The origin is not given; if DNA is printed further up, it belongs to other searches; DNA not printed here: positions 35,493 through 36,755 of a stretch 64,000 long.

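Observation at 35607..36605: ArsR-type DNA-binding domain fused to a CarH-like B12 photoreceptor module, with a palindromic candidate operator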

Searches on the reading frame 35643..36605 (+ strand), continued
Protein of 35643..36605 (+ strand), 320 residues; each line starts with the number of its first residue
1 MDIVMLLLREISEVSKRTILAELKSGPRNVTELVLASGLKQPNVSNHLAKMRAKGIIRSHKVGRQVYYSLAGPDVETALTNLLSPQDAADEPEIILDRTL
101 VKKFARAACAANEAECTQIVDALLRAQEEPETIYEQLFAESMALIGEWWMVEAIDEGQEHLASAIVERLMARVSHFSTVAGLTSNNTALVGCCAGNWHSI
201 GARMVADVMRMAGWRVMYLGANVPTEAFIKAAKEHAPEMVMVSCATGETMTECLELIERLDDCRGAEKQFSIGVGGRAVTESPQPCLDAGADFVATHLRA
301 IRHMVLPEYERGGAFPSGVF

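Call 27: find_encoding_contigs(protein=P0116, flank=8000, max_places=1)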
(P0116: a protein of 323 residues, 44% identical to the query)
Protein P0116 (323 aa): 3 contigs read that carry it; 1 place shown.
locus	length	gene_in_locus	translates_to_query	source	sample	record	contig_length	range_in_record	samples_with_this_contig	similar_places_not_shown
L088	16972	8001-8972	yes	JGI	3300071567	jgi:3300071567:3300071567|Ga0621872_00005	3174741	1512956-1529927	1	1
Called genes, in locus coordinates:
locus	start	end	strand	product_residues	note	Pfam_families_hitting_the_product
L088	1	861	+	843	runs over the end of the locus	PF00990:GGDEF, PF00563:EAL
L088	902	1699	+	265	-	PF14344:DUF4397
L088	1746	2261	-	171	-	PF00186:DHFR_1 (weak), PF01872:RibD_C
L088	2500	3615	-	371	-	PF07642:BBP2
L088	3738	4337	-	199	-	PF13487:HD_5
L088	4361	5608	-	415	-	PF08668:HDOD (weak), PF13487:HD_5, PF01966:HD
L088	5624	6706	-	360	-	-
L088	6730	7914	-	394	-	PF02771:Acyl-CoA_dh_N, PF02770:Acyl-CoA_dh_M, PF00441:Acyl-CoA_dh_1, PF08028:Acyl-CoA_dh_2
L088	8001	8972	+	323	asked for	PF01022:HTH_5, PF12802:MarR_2 (weak), PF12840:HTH_20 (faint), PF07848:PaaX (faint), PF02607:B12-binding_2, PF02310:B12-binding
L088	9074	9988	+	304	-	-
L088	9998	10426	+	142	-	-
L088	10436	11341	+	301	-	PF10124:Mu-like_gpT, PF25209:Phage_capsid_4, PF10124:Mu-like_gpT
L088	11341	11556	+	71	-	-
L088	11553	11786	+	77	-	-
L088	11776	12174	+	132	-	-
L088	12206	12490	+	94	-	-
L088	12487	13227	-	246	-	-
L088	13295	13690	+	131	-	PF20409:SnoaL_5, PF12680:SnoaL_2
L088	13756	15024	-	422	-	PF00091:Tubulin, PF12327:FtsZ_C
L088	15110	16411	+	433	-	PF00162:PGK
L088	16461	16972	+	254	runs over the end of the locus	PF01738:DLH, PF12146:Hydrolase_4 (faint)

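Call 33: search_protein_families(library=ncbifam, proteins=[L085:6673-7845:-, L085:5723-6676:-, L088:6730-7914:-, L088:5624-6706:-], max_evalue=0.001)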
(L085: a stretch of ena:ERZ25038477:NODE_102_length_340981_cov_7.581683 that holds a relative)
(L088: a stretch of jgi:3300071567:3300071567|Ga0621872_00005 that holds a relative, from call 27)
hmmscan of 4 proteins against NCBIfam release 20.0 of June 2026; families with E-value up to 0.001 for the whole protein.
L085:6673-7845:- (390 aa): 23 families
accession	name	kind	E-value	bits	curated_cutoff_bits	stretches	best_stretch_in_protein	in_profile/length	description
NF042972.1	AcrlCoAredClosAcrC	equivalog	2.6e-77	260.1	640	1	23-384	11-378/378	acryloyl-CoA reductase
NF043006.1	CyhCrbnylCoADH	equivalog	3e-62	210.8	650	1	21-383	8-376/380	cyclohexane-1-carbonyl-CoA dehydrogenase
NF058590.1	AcCoDHFadEBacil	equivalog_domain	7.2e-62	209.7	600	1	20-385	24-413/586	acyl-CoA dehydrogenase FadE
NF042439.1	SulpropCoADesulf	equivalog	8.3e-59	199.2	600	1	27-385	3-373/379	3-sulfinopropanoyl-CoA desulfinase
NF045552.1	GlutCoADH_Des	equivalog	9e-55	186.4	470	1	26-383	14-380/387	glutaryl-CoA dehydrogenase Acd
NF053553.1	prodigi_MBC_PigA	equivalog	4.2e-52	177.5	500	1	20-381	8-378/381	prodigiosin MBC biosynthesis dehydrogenase PigA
NF045652.1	ProlPCPDhRedW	equivalog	3.9e-48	164.1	650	1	20-380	3-371/376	L-prolyl-[peptidyl-carrier protein] dehydrogenase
NF008997.0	PRK12341.1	equivalog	5.7e-47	160.6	537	1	24-386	12-380/382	acyl-CoA dehydrogenase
NF052270.1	Staph_DH_FadE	equivalog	7e-36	123.8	600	1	16-381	20-392/400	acyl-CoA dehydrogenase FadE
NF002885.1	PRK03354.1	equivalog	3e-33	115.4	540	1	42-385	31-376/378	crotonobetainyl-CoA dehydrogenase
TIGR03207.1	cyc_hxne_CoA_dh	equivalog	3.3e-31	108.4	575.35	1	24-381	8-370/372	cyclohexanecarboxyl-CoA dehydrogenase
TIGR04022.1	sulfur_SfnB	equivalog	9.9e-23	80.6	430.9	1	20-362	6-360/391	SfnB family sulfur acquisition oxidoreductase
NF007000.1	PRK09463.1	subfamily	1.3e-22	79.9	600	2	41-175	63-206/726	acyl-CoA dehydrogenase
NF009586.0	PRK13026.1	subfamily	6.4e-19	67.7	608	2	35-155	95-216/777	acyl-CoA dehydrogenase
TIGR03203.1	pimD_small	equivalog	6.6e-19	68.3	652.7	1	44-366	33-360/378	pimeloyl-CoA dehydrogenase small subunit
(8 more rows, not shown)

L085:5723-6676:- (317 aa): 0 families

L088:6730-7914:- (394 aa): 24 families
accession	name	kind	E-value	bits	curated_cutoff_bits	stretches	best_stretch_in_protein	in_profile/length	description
NF042972.1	AcrlCoAredClosAcrC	equivalog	7.6e-86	288.1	640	1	30-394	7-378/378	acryloyl-CoA reductase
NF043006.1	CyhCrbnylCoADH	equivalog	6.8e-64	216.2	650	1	31-393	7-376/380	cyclohexane-1-carbonyl-CoA dehydrogenase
NF042439.1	SulpropCoADesulf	equivalog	5.2e-62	209.8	600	1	39-393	4-371/379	3-sulfinopropanoyl-CoA desulfinase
NF058590.1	AcCoDHFadEBacil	equivalog_domain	6.7e-59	199.9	600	1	31-394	24-412/586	acyl-CoA dehydrogenase FadE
NF008997.0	PRK12341.1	equivalog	1.4e-52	179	537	1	34-394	11-378/382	acyl-CoA dehydrogenase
NF053553.1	prodigi_MBC_PigA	equivalog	4.5e-51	174.2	500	1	29-392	6-379/381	prodigiosin MBC biosynthesis dehydrogenase PigA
NF045552.1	GlutCoADH_Des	equivalog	2.2e-50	172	470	1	34-390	11-377/387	glutaryl-CoA dehydrogenase Acd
NF045652.1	ProlPCPDhRedW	equivalog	1e-47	162.8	650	1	35-391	7-372/376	L-prolyl-[peptidyl-carrier protein] dehydrogenase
NF052270.1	Staph_DH_FadE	equivalog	4.8e-37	127.6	600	1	30-392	23-393/400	acyl-CoA dehydrogenase FadE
TIGR03207.1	cyc_hxne_CoA_dh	equivalog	2.3e-36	125.3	575.35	1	33-391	6-370/372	cyclohexanecarboxyl-CoA dehydrogenase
NF002885.1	PRK03354.1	equivalog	2.8e-33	115.5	540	1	35-394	12-375/378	crotonobetainyl-CoA dehydrogenase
NF007000.1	PRK09463.1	subfamily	4.4e-24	84.8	600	1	28-359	43-399/726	acyl-CoA dehydrogenase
TIGR03203.1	pimD_small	equivalog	8.2e-23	81.1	652.7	1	53-375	30-359/378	pimeloyl-CoA dehydrogenase small subunit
NF009586.0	PRK13026.1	subfamily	1.2e-20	73.5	608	2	27-161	77-211/777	acyl-CoA dehydrogenase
TIGR04022.1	sulfur_SfnB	equivalog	8.5e-20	71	430.9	1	43-372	17-360/391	SfnB family sulfur acquisition oxidoreductase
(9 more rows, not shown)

L088:5624-6706:- (360 aa): 0 families

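Call 34: search_solved_structures(query=L085:6673-7842:-, max_evalue=1e-30)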
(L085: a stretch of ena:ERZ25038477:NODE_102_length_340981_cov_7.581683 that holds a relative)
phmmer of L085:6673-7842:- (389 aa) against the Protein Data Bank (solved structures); distinct sequences matched with E-value up to 1e-30: 67 (the best 60 are shown).
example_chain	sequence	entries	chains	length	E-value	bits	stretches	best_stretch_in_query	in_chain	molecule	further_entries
4n5f_A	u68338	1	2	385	7.3e-74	252.2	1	19-380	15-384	Putative acyl-CoA dehydrogenase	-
4m9a_A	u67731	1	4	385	3.5e-68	233.5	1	20-380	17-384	Acyl-CoA dehydrogenase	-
1ws9_A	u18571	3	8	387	9.4e-67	228.8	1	18-383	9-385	acyl-CoA dehydrogenase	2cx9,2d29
2dvl_A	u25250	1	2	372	3.5e-62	213.8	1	18-381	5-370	Acyl-CoA dehydrogenase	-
5lnx_A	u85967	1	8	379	8.2e-62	212.5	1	26-382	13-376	Acyl-CoA dehydrogenase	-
5ol2_C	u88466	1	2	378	2.5e-60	207.6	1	29-383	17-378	Acyl-CoA dehydrogenase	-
1buc_A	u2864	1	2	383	7.3e-60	206.1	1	21-378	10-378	BUTYRYL-COA DEHYDROGENASE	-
4l1f_A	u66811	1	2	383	3e-59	204.1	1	19-386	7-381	Acyl-CoA dehydrogenase domain protein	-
9w60_A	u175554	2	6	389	1.9e-58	201.5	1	27-382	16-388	Butyryl CoA dehydrogenase apo protein | Butyryl CoA Dehydrogenase with FAD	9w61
6fah_C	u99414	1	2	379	2.6e-58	201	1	29-383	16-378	Caffeyl-CoA reductase-Etf complex subunit CarC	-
4u83_A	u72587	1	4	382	2.6e-56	194.4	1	26-379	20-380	Acyl-CoA dehydrogenase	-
3nf4_A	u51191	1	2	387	5.4e-56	193.4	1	19-379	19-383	acyl-CoA dehydrogenase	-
4iv6_A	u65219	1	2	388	1.7e-55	191.8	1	16-384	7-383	Acyl-CoA dehydrogenase FadE3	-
3pfd_A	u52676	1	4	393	3.2e-55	190.9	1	17-382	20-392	Acyl-CoA dehydrogenase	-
2vig_A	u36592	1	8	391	1.5e-54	188.7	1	17-383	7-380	SHORT-CHAIN SPECIFIC ACYL-COA DEHYDROGENASE,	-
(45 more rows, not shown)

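Call 53: predict_structure(alignment_id=A1)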
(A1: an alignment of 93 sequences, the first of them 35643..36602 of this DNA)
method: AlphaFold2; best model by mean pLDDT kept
length: 320 residues; sequences in the alignment: 93
mean_pLDDT: 93.9   pTM: 0.76
mean pLDDT of the five models: 93.9, 93.6, 93.3, 93.2, 92.9
residues with pLDDT >= 90: 281; 70-90: 28; 50-70: 9; < 50: 2
segments of 3 or more residues with pLDDT < 50: none
pLDDT, mean of each block of 10 residues (from residue 1): 92 94 96 95 98 98 97 93 66 91 98 97 93 97 97 98 97 83 88 95 96 96 98 97 97 98 94 96 98 96 92 83
secondary structure, 60 per line:
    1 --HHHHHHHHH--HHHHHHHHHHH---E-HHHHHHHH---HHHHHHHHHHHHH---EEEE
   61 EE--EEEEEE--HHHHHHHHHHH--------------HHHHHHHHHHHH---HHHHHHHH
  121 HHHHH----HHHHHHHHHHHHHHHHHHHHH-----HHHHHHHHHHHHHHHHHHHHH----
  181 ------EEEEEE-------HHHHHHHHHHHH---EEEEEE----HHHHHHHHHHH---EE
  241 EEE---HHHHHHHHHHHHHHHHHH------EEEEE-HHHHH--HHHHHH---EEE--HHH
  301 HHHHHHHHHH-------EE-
elements in order: H3-11 H14-24 H30-37 H41-53 E57-62 E65-70 H73-83 H98-109 H113-125 H130-150 H156-176 E187-192 H200-211 E215-220 H225-235 E239-243 H247-264 E271-275 H277-281 H284-289 E293-295 H298-310

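Call 55: fold_search(model_id=the predicted structure, library=pdb)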
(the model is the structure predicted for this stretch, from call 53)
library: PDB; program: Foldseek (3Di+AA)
matches with E <= 10: 1806; with E <= 0.001: 177
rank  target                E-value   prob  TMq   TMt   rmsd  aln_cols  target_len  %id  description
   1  8j2x                  1.5e-13  1.00  0.60  0.57   2.4       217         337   27  Saccharothrix syringae photocobilins protein, light state (released 2024-04-10)
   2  8j2w_A                2.5e-13  1.00  0.57  0.56   6.0       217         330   27  Saccharothrix syringae photocobilins protein, dark state (released 2024-04-10)
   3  8jbs_B                3.0e-13  1.00  0.60  0.84   4.9       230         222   23  B12-binding domain from Chloracidobacterium thermophilum MerR family protein, dark state (released 2024-11-13)
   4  8j2w_B                3.1e-13  1.00  0.56  0.55   6.0       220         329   28  Saccharothrix syringae photocobilins protein, dark state (released 2024-04-10)
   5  8j2y_A                1.5e-12  1.00  0.60  0.59   2.9       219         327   23  Acidimicrobiaceae bacterium photocobilins protein, dark state (released 2024-04-10)
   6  8jbt_A                1.5e-12  1.00  0.58  0.80   6.3       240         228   24  B12-binding domain from Chloracidobacterium thermophilum MerR family protein, anaerobic light state (released 2024-11-13)
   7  8jbs_A                2.5e-12  1.00  0.55  0.76   5.6       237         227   24  B12-binding domain from Chloracidobacterium thermophilum MerR family protein, dark state (released 2024-11-13)
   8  8jbt_B                4.5e-12  1.00  0.59  0.82   4.8       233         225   24  B12-binding domain from Chloracidobacterium thermophilum MerR family protein, anaerobic light state (released 2024-11-13)
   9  7xcn_M                6.3e-12  1.00  0.36  0.53   9.8       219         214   23  Crystal structure of the MttB-MttC complex at 2.7 A resolution (released 2023-01-18)
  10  8j2y_B                7.1e-12  1.00  0.60  0.59   3.0       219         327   23  Acidimicrobiaceae bacterium photocobilins protein, dark state (released 2024-04-10)
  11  5c8e_B                1.1e-11  1.00  0.51  0.58  15.1       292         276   22  Crystal structure of Thermus thermophilus CarH bound to adenosylcobalamin and a 26-bp DNA segment (released 2015-09-30)
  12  5c8d_E                1.5e-11  1.00  0.52  0.58  16.1       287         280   20  Crystal structure of full-length Thermus thermophilus CarH bound to adenosylcobalamin (dark state) (released 2015-09-30)
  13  5c8e_G                1.7e-11  1.00  0.52  0.58  16.1       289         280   21  Crystal structure of Thermus thermophilus CarH bound to adenosylcobalamin and a 26-bp DNA segment (released 2015-09-30)
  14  5c8e_C                2.3e-11  1.00  0.49  0.56  16.6       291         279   22  Crystal structure of Thermus thermophilus CarH bound to adenosylcobalamin and a 26-bp DNA segment (released 2015-09-30)
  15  5c8f                  2.6e-11  1.00  0.46  0.53  13.4       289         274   21  Crystal structure of light-exposed full-length Thermus thermophilus CarH bound to cobalamin (released 2015-09-30)
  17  5c8d_F                5.7e-11  1.00  0.51  0.60  11.7       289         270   21  Crystal structure of full-length Thermus thermophilus CarH bound to adenosylcobalamin (dark state) (released 2015-09-30)
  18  5c8e_A                6.0e-11  1.00  0.51  0.59  11.9       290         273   21  Crystal structure of Thermus thermophilus CarH bound to adenosylcobalamin and a 26-bp DNA segment (released 2015-09-30)
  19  5c8d_D                1.0e-10  1.00  0.53  0.61  12.4       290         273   21  Crystal structure of full-length Thermus thermophilus CarH bound to adenosylcobalamin (dark state) (released 2015-09-30)
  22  5c8e_E                1.3e-10  1.00  0.50  0.58  12.5       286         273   21  Crystal structure of Thermus thermophilus CarH bound to adenosylcobalamin and a 26-bp DNA segment (released 2015-09-30)
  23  5c8d_G                1.3e-10  1.00  0.51  0.62  14.6       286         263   20  Crystal structure of full-length Thermus thermophilus CarH bound to adenosylcobalamin (dark state) (released 2015-09-30)
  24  5c8e_F                1.9e-10  1.00  0.52  0.60  15.3       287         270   21  Crystal structure of Thermus thermophilus CarH bound to adenosylcobalamin and a 26-bp DNA segment (released 2015-09-30)
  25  5c8d_H                2.2e-10  1.00  0.51  0.58  11.1       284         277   21  Crystal structure of full-length Thermus thermophilus CarH bound to adenosylcobalamin (dark state) (released 2015-09-30)
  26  5c8d_C                3.7e-10  1.00  0.52  0.71   9.8       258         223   21  Crystal structure of full-length Thermus thermophilus CarH bound to adenosylcobalamin (dark state) (released 2015-09-30)
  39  5c8d_A                1.4e-09  1.00  0.51  0.72   8.0       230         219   22  Crystal structure of full-length Thermus thermophilus CarH bound to adenosylcobalamin (dark state) (released 2015-09-30)
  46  5c8e_D                1.7e-09  1.00  0.51  0.76   3.5       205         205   23  Crystal structure of Thermus thermophilus CarH bound to adenosylcobalamin and a 26-bp DNA segment (released 2015-09-30)
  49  7te2                  1.9e-09  1.00  0.48  0.69   4.7       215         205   17  Crystal Structure of AerR from Rhodobacter capsulatus at 2.25 A. (released 2022-08-31)
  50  5c8e_H                2.0e-09  1.00  0.51  0.77   3.5       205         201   23  Crystal structure of Thermus thermophilus CarH bound to adenosylcobalamin and a 26-bp DNA segment (released 2015-09-30)
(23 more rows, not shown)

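Call 60: search_protein_representatives(alignment_id=A1)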
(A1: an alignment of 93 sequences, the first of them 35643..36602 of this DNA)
Query: 93 sequences, 315 profile positions. Proteins with E-value up to 0.001 (for the whole library): 42483; up to 1e-10: 8496; up to 1e-30: 746. The best 150 are listed.
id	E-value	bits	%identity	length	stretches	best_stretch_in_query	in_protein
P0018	9.2e-136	468.5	-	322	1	1-308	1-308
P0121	2.9e-135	466.8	-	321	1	1-312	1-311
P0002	2.4e-132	457.3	-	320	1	2-309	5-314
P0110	5.8e-123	426.4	-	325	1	3-309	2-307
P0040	4.3e-120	417.0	-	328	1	3-312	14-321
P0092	9.0e-116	402.8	-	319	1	1-311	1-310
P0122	4.7e-114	397.1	-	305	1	1-303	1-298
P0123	1.0e-112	392.8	-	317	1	1-301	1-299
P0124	2.1e-111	388.4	-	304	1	1-304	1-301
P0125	5.8e-111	387.0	-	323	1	1-302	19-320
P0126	4.1e-110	384.2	-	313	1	2-308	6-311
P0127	1.8e-108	378.8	-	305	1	1-302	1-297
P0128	7.5e-108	376.8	-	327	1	1-308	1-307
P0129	3.0e-107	374.8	-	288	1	1-289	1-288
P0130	6.2e-107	373.8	-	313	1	4-303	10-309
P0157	3.3e-88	312.3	-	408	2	88-306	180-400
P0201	1.2e-53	198.7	-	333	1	15-304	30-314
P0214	1.1e-40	156.1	-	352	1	76-299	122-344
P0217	4.4e-39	150.9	-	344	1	84-296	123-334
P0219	1.2e-38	149.4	-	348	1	66-292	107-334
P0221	1.7e-38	149.0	-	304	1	77-294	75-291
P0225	3.3e-38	148.0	-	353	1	91-295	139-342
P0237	1.3e-37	146.0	-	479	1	91-298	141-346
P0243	3.3e-37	144.7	-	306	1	90-295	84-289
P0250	5.8e-37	143.9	-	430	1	72-293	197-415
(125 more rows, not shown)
